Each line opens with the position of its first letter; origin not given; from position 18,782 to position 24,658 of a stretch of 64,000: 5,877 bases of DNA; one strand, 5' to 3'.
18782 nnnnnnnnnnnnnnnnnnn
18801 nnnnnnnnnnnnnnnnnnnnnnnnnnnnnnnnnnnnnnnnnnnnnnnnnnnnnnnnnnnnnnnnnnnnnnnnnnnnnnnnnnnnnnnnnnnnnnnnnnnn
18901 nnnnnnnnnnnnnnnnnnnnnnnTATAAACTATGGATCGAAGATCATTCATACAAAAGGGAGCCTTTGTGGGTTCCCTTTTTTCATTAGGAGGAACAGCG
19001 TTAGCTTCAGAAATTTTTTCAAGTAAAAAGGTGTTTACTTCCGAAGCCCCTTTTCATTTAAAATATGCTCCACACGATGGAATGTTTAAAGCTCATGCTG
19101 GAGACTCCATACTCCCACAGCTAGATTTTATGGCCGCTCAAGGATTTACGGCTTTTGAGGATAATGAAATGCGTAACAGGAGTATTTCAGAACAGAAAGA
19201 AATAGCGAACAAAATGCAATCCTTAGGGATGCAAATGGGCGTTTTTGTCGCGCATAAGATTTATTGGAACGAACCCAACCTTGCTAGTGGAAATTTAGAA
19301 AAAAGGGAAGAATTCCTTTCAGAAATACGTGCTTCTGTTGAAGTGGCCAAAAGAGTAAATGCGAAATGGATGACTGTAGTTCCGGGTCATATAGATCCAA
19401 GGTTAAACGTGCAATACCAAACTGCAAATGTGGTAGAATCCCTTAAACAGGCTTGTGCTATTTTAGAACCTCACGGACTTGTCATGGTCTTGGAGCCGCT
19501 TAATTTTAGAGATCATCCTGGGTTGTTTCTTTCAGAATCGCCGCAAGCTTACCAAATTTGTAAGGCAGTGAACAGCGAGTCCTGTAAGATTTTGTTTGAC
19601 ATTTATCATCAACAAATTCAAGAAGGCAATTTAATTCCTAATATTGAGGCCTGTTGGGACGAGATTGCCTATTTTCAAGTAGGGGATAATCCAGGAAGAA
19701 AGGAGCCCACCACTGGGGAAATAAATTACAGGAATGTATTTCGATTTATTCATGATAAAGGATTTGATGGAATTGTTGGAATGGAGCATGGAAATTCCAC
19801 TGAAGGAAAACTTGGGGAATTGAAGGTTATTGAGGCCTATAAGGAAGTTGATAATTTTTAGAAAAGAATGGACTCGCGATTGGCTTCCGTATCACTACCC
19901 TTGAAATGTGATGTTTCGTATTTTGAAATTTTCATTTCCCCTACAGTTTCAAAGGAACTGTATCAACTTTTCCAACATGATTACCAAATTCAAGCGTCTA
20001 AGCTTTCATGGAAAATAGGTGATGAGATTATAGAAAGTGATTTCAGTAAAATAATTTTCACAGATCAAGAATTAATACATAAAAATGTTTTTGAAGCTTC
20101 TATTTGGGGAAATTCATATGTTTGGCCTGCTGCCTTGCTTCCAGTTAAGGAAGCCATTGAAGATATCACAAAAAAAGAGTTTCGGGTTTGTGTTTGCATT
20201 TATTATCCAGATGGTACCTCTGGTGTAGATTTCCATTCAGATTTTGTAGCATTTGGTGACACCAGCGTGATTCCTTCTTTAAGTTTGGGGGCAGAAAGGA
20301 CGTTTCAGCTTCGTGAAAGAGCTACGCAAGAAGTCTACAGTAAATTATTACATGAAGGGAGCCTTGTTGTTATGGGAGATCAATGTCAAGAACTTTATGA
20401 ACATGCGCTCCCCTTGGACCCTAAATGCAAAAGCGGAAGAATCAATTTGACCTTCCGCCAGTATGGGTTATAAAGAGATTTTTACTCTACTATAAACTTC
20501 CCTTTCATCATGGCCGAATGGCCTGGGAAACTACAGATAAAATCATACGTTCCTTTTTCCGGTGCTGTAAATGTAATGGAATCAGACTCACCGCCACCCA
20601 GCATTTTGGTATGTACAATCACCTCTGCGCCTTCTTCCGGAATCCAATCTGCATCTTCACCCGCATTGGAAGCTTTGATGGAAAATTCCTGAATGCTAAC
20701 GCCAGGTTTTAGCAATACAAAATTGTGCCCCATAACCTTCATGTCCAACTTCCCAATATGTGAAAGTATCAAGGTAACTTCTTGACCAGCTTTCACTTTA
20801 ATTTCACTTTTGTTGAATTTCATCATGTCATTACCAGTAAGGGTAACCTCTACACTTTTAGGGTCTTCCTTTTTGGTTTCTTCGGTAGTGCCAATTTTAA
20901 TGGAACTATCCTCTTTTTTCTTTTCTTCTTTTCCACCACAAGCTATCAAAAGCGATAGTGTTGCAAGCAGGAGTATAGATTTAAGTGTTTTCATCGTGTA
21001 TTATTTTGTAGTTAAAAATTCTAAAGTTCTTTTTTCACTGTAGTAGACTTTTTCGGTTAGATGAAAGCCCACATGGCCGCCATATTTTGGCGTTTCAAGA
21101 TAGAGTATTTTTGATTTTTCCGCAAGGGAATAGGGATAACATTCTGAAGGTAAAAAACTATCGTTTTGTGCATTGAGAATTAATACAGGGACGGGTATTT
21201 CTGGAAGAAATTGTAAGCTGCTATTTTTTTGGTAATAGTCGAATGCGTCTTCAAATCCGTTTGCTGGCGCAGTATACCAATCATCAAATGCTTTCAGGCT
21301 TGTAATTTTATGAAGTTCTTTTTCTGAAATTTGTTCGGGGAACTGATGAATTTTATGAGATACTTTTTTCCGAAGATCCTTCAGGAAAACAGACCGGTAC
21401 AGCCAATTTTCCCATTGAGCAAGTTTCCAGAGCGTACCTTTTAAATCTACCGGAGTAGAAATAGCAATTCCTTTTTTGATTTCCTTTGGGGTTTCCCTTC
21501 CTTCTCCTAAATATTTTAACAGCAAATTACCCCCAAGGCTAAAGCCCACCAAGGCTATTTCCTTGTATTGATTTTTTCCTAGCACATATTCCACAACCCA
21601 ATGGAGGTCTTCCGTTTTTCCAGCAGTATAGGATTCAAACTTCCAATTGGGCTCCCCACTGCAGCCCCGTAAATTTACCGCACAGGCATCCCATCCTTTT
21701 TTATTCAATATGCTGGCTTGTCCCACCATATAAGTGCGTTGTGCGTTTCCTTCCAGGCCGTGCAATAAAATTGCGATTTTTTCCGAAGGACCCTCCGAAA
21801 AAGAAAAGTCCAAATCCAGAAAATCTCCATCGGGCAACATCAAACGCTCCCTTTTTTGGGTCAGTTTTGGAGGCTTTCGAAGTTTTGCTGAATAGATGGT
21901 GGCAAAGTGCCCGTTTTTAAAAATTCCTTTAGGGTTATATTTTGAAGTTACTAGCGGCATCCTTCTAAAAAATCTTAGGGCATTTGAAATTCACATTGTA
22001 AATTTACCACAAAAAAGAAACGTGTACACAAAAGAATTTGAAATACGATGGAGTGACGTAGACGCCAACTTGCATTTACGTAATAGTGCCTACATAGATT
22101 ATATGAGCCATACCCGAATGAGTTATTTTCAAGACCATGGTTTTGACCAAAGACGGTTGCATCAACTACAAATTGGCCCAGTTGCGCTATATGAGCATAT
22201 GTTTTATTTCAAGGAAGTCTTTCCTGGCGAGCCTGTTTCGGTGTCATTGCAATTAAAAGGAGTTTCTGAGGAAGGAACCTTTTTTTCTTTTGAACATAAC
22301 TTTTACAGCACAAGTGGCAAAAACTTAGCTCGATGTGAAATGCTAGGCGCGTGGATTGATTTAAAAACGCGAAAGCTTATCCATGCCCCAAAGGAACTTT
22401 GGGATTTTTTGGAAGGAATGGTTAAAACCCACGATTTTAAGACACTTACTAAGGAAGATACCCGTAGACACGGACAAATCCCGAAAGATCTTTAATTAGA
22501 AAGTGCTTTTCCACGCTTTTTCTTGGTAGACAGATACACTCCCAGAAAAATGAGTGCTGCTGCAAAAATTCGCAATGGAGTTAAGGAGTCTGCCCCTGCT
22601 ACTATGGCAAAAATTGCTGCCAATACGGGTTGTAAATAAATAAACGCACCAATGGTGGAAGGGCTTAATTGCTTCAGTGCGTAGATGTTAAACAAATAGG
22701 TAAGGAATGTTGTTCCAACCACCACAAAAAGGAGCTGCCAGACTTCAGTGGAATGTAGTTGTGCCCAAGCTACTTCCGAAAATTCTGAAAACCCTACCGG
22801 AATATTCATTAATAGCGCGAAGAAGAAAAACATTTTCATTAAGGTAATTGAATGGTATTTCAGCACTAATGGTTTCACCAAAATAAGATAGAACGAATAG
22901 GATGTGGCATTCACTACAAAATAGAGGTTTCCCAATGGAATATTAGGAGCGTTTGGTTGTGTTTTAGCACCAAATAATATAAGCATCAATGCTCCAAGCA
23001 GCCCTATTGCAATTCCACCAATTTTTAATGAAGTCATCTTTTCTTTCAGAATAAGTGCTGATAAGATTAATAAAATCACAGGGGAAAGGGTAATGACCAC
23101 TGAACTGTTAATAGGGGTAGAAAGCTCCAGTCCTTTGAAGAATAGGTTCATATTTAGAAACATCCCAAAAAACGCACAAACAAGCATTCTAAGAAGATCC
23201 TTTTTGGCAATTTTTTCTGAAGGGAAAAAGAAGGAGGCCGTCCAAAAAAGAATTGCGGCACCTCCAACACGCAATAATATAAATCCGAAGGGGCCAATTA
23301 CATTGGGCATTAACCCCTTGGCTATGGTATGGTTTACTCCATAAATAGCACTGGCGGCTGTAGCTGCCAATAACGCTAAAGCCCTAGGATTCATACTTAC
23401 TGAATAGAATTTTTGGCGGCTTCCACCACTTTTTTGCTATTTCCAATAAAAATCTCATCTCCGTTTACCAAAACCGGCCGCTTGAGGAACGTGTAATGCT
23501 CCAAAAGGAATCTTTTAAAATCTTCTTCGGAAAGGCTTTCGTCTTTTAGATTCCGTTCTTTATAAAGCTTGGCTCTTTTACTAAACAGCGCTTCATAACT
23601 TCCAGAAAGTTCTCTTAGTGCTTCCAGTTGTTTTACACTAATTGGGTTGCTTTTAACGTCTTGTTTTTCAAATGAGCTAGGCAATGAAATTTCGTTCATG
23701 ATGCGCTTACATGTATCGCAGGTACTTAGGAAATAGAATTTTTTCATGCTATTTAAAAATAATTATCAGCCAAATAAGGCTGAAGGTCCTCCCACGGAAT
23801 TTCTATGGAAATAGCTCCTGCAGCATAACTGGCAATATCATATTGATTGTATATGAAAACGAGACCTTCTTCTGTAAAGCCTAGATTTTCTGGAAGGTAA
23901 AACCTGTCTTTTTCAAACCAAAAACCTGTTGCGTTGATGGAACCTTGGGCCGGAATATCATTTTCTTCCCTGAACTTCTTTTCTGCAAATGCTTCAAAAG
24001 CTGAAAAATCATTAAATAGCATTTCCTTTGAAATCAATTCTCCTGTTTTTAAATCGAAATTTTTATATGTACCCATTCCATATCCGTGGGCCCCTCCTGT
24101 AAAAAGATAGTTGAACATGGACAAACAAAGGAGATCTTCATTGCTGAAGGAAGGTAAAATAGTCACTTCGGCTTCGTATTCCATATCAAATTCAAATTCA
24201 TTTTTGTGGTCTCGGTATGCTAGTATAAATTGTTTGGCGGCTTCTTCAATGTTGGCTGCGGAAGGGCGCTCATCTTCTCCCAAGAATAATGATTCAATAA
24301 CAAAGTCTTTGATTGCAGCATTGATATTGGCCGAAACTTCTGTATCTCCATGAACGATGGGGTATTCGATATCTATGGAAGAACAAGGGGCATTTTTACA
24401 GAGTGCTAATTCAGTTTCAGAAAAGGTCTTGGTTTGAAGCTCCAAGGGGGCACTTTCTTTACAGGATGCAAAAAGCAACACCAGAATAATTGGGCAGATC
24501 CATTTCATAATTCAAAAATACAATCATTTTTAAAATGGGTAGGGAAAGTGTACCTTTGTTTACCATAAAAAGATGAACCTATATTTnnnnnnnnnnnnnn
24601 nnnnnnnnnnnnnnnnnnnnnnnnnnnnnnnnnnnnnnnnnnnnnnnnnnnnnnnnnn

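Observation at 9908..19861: Two-compartment oxidative (3-keto) glycoside-cleavage cluster with no glycoside hydrolase and no SusC/D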

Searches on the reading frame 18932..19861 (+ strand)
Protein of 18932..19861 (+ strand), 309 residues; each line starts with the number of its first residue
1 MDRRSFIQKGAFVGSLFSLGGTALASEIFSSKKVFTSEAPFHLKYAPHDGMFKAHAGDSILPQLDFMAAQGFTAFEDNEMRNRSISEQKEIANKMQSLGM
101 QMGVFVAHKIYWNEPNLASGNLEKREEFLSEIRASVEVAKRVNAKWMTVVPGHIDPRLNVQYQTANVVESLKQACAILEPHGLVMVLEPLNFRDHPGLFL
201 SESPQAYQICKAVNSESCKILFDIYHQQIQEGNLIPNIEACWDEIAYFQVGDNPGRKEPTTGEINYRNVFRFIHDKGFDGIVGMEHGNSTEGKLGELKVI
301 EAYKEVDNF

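Call 4: search_protein_families(library=pfam, proteins=[window:18932-19861:+], max_evalue=0.01)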
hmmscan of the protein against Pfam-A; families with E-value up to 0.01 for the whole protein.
window:18932-19861:+ (309 aa): 1 family
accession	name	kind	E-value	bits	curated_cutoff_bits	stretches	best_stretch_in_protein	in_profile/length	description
PF01261.30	AP_endonuc_2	-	6.5e-34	118.2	31.1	1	65-290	2-233/249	Xylose isomerase-like TIM barrel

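Call 5: search_protein_families(library=ncbifam, proteins=[window:18932-19861:+], max_evalue=0.01)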
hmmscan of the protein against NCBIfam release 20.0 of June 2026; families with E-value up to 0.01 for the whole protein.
window:18932-19861:+ (309 aa): 7 families
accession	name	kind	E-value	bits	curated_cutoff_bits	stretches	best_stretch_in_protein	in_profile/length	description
TIGR03234.1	OH-pyruv-isom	equivalog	8.8e-40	136.6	353.45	1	75-290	28-244/254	hydroxypyruvate isomerase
NF043033.1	OxoTetrIsom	equivalog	4.7e-37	128.1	325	1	80-289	34-240/251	2-oxo-tetronate isomerase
NF007444.0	PRK09997.1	equivalog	9.4e-31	107.2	465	1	124-303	79-257/258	hydroxypyruvate isomerase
NF041099.2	keto_glucon_epim_IolO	equivalog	5.9e-18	65.1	300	1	60-285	23-245/269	5-keto-L-gluconate epimerase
NF007441.0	PRK09989.1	equivalog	1.1e-17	64.7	412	1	91-291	45-248/258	HPr family phosphocarrier protein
NF051856.1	PsicseEpim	equivalog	4.7e-17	62.7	300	1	79-296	42-255/287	D-psicose 3-epimerase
NF007360.0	PRK09856.1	equivalog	5.3e-10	39.3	305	1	98-285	59-247/276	fructoselysine 3-epimerase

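Call 12: search_solved_structures(query=window:18932-19861:+, max_evalue=0.00001)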
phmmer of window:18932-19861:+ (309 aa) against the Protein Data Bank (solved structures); distinct sequences matched with E-value up to 0.00001: 17.
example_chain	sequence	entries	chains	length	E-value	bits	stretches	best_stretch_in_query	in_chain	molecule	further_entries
3ngf_A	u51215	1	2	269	7.6e-21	77.8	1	126-288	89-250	AP endonuclease, family 2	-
1k77_A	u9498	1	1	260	1.7e-14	57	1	126-287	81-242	Hypothetical protein ygbM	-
4pfh_A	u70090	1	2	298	2.7e-12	49.8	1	165-296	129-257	D-tagatose 3-epimerase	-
4q7i_A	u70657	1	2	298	5.5e-12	48.7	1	165-295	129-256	D-tagatose 3-epimerase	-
4pgl_A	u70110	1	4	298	1.9e-11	46.9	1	165-294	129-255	D-tagatose 3-epimerase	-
2ou4_A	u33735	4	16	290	5.2e-11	45.5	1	166-287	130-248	D-tagatose 3-epimerase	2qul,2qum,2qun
4xsl_A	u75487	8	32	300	5.5e-11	45.5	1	165-287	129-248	D-tagatose 3-epimerase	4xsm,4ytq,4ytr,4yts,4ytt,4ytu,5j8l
2zvr_A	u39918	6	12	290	1.7e-10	43.8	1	63-285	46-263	Uncharacterized protein TM_0416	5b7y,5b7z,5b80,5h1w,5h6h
8xix_A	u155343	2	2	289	6.1e-09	38.7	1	166-296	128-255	D-tagatose 3-epimerase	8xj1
8xiv_A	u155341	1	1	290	6.2e-09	38.7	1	166-296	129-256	D-tagatose 3-epimerase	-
7x7w_A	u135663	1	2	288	4.9e-08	35.8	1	165-295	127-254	D-PSICOSE 3-EPIMERASE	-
3wqo_A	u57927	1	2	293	1.1e-07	34.7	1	106-307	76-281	Uncharacterized protein MJ1311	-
1i60_A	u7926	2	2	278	1.8e-06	30.7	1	125-251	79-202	IOLI PROTEIN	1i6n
6wn6_A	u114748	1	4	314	6.4e-06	28.8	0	126-285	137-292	3-keto-D-glucoside 4-epimerase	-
3vnk_A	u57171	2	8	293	8e-06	28.5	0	166-295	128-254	Xylose isomerase domain protein TIM barrel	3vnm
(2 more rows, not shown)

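Call 66: predict_structure(alignment_id=A2)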
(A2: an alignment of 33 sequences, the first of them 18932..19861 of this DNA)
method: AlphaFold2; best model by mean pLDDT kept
length: 309 residues; sequences in the alignment: 33
mean_pLDDT: 82.2   pTM: 0.79
mean pLDDT of the five models: 82.2, 82.1, 81.8, 80.2, 80.0
residues with pLDDT >= 90: 189; 70-90: 59; 50-70: 20; < 50: 41
segments of 3 or more residues with pLDDT < 50: 1-37, 259-262
pLDDT, mean of each block of 10 residues (from residue 1): 32 27 31 41 94 94 97 95 97 98 93 86 95 98 95 86 94 98 92 64 85 96 78 85 93 69 74 95 82 91 92
secondary structure, 60 per line:
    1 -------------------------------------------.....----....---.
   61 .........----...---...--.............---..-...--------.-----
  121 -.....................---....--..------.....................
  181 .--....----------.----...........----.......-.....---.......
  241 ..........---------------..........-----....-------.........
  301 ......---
elements in order: E44-48 H53-56 H60-69 E74-76 H85-97 E104-106 H122-142 E146-149 H160-181 E184-187 H203-213 E218-224 H226-230 H234-244 E245-250 H266-275 E281-284 H292-306

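Call 70: fold_search(model_id=the predicted structure, library=pdb)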
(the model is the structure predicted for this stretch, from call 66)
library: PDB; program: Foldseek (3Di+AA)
matches with E <= 10: 1935; with E <= 0.001: 395
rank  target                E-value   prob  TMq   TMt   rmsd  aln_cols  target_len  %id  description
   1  4q7i_A                4.2e-16  1.00  0.69  0.71   4.8       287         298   18  Crystal structure of engineered thermostable D-tagatose 3-epimerase PcDTE-Var8 (released 2014-10-22)
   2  4pfh_B                4.5e-16  1.00  0.69  0.73   4.8       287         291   18  Crystal structure of engineered D-tagatose 3-epimerase PcDTE-IDF8 (released 2014-10-22)
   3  4xsl_D                4.7e-16  1.00  0.69  0.72   4.6       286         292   17  Crystal strcutre of D-tagatose 3-epimerase C66S from Pseudomonas cichorii in complex with glycerol (released 2016-01-27)
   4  4pfh_A                5.0e-16  1.00  0.69  0.71   4.6       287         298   18  Crystal structure of engineered D-tagatose 3-epimerase PcDTE-IDF8 (released 2014-10-22)
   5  4xsl_B                6.7e-16  1.00  0.69  0.73   4.6       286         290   17  Crystal strcutre of D-tagatose 3-epimerase C66S from Pseudomonas cichorii in complex with glycerol (released 2016-01-27)
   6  3ngf_A                7.1e-16  1.00  0.68  0.81   4.2       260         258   23  Crystal structure of AP endonuclease, family 2 from Brucella melitensis (released 2010-07-07)
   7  4pgl_B                8.4e-16  1.00  0.68  0.73   4.8       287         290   17  Crystal structure of engineered D-tagatose 3-epimerase PcDTE-ILS6 (released 2014-10-22)
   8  4ytr_B                1.0e-15  1.00  0.67  0.70   5.3       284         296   18  Crystal structure of D-tagatose 3-epimerase C66S from Pseudomonas cichorii in complex with 1-deoxy L-tagatose (released 2016-03-23)
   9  3ngf_B                1.3e-15  1.00  0.70  0.82   3.3       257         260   22  Crystal structure of AP endonuclease, family 2 from Brucella melitensis (released 2010-07-07)
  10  4q7i_B                1.4e-15  1.00  0.69  0.73   4.8       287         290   17  Crystal structure of engineered thermostable D-tagatose 3-epimerase PcDTE-Var8 (released 2014-10-22)
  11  4xsl_A                1.9e-15  1.00  0.69  0.72   4.6       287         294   17  Crystal strcutre of D-tagatose 3-epimerase C66S from Pseudomonas cichorii in complex with glycerol (released 2016-01-27)
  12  2ou4_A                2.0e-15  1.00  0.69  0.73   4.8       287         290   17  Crystal structure of D-tagatose 3-epimerase from Pseudomonas cichorii (released 2007-12-25)
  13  4xsl_C                2.5e-15  1.00  0.69  0.71   4.6       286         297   17  Crystal strcutre of D-tagatose 3-epimerase C66S from Pseudomonas cichorii in complex with glycerol (released 2016-01-27)
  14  4pgl_A                2.5e-15  1.00  0.69  0.71   4.8       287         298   17  Crystal structure of engineered D-tagatose 3-epimerase PcDTE-ILS6 (released 2014-10-22)
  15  8xiv                  2.7e-15  1.00  0.68  0.72   4.9       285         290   15  Production of D-psicose (released 2024-12-25)
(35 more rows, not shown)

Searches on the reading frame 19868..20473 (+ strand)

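Call 27: search_protein_families(library=pfam, proteins=[window:19868-20473:+], max_evalue=0.001)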
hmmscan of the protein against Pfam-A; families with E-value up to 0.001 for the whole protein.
window:19868-20473:+ (201 aa): 1 family
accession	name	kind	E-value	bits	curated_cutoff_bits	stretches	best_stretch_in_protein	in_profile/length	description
PF13532.12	2OG-FeII_Oxy_2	-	2.6e-21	77.2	31.2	1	86-197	73-194/194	2OG-Fe(II) oxygenase superfamily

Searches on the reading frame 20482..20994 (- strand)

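Call 27: search_protein_families(library=pfam, proteins=[window:20482-20994:-], max_evalue=0.001)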
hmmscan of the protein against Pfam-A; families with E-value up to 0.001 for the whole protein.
window:20482-20994:- (170 aa): 2 families
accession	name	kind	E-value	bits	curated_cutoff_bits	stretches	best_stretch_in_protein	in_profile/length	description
PF00127.26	Copper-bind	-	8.6e-21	74.6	21.2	1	48-170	3-99/99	Copper binding proteins, plastocyanin/azurin family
PF13473.12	Cupredoxin_1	-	4.1e-09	36.9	27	1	39-169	14-104/104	Cupredoxin-like domain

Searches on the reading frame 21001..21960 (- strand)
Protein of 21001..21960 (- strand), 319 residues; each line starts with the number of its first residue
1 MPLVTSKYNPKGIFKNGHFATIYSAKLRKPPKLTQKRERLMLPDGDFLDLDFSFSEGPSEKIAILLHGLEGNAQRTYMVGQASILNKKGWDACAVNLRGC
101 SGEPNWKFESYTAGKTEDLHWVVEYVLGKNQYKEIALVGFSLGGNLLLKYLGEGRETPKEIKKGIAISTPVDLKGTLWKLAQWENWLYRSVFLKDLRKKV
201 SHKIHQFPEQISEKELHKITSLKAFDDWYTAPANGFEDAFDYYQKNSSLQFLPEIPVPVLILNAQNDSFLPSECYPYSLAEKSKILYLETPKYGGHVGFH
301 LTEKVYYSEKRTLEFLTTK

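Call 27: search_protein_families(library=pfam, proteins=[window:21001-21960:-], max_evalue=0.001)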
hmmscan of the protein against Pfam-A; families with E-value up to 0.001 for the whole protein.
window:21001-21960:- (319 aa): 5 families
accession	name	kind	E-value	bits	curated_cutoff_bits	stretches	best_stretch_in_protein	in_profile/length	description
PF00561.26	Abhydrolase_1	-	4.6e-17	62.9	25.8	1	64-297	4-239/245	alpha/beta hydrolase fold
PF12146.15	Hydrolase_4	-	6.1e-10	39.2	27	1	59-270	3-205/239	Serine aminopeptidase, S33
PF12697.13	Abhydrolase_6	-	3.3e-07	31.6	26.3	1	64-275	2-186/217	Alpha/beta hydrolase family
PF05057.20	DUF676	-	0.00017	21.6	20.3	1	60-152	5-97/217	Putative serine esterase (DUF676)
PF08538.16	DUF1749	-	0.00023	20.8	24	1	64-279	34-251/299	Protein of unknown function (DUF1749)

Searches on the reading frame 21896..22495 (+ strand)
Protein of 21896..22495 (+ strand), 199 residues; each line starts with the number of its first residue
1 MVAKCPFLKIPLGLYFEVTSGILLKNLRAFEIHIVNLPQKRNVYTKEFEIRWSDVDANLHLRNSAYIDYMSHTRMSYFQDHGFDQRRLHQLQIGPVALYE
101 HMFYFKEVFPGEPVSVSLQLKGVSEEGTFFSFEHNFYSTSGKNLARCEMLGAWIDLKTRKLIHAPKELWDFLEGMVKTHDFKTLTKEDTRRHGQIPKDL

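Call 27: search_protein_families(library=pfam, proteins=[window:21896-22495:+], max_evalue=0.001)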
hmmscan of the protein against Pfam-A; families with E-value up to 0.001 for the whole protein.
window:21896-22495:+ (199 aa): 2 families
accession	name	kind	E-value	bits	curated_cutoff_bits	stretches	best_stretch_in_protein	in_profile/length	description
PF13279.12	4HBT_2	-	6.4e-23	81.9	25.5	1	50-168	1-118/122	Thioesterase-like superfamily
PF20791.3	Acyl-ACP_TE_C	-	9.6e-07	29.4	21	1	42-146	6-94/101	Acyl-ACP thioesterase C-terminal domain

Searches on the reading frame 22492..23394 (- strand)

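Call 27: search_protein_families(library=pfam, proteins=[window:22492-23394:-], max_evalue=0.001)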
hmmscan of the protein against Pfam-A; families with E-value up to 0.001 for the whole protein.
window:22492-23394:- (300 aa): 2 families
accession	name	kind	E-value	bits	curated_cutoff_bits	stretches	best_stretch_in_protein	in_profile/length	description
PF00892.27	EamA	-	5.7e-34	117.7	28.2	2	7-139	3-134/135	EamA-like transporter family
PF03151.22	TPT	-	0.00022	21.1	30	1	62-137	214-289/291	Triose-phosphate Transporter family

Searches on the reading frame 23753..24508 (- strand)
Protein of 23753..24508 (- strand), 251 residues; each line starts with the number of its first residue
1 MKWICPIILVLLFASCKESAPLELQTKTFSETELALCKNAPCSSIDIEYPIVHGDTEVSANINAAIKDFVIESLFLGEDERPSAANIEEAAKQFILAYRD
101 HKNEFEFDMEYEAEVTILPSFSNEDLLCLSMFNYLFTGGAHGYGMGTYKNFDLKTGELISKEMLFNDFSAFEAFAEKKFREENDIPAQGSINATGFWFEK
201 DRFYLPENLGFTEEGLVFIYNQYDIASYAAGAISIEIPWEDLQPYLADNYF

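Call 27: search_protein_families(library=pfam, proteins=[window:23753-24508:-], max_evalue=0.001)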
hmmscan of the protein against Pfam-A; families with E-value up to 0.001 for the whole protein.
window:23753-24508:- (251 aa): 3 families
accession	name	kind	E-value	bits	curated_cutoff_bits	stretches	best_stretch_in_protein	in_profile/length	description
PF11738.13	DUF3298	-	4.8e-15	56.7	24.1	1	169-240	12-84/84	Protein of unknown function (DUF3298)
PF13739.11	PdaC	-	6.7e-13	50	29.1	1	38-142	3-93/95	Deacetylase PdaC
PF10811.13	DUF2532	-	0.00085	19.9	25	0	57-108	37-88/158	Protein of unknown function (DUF2532)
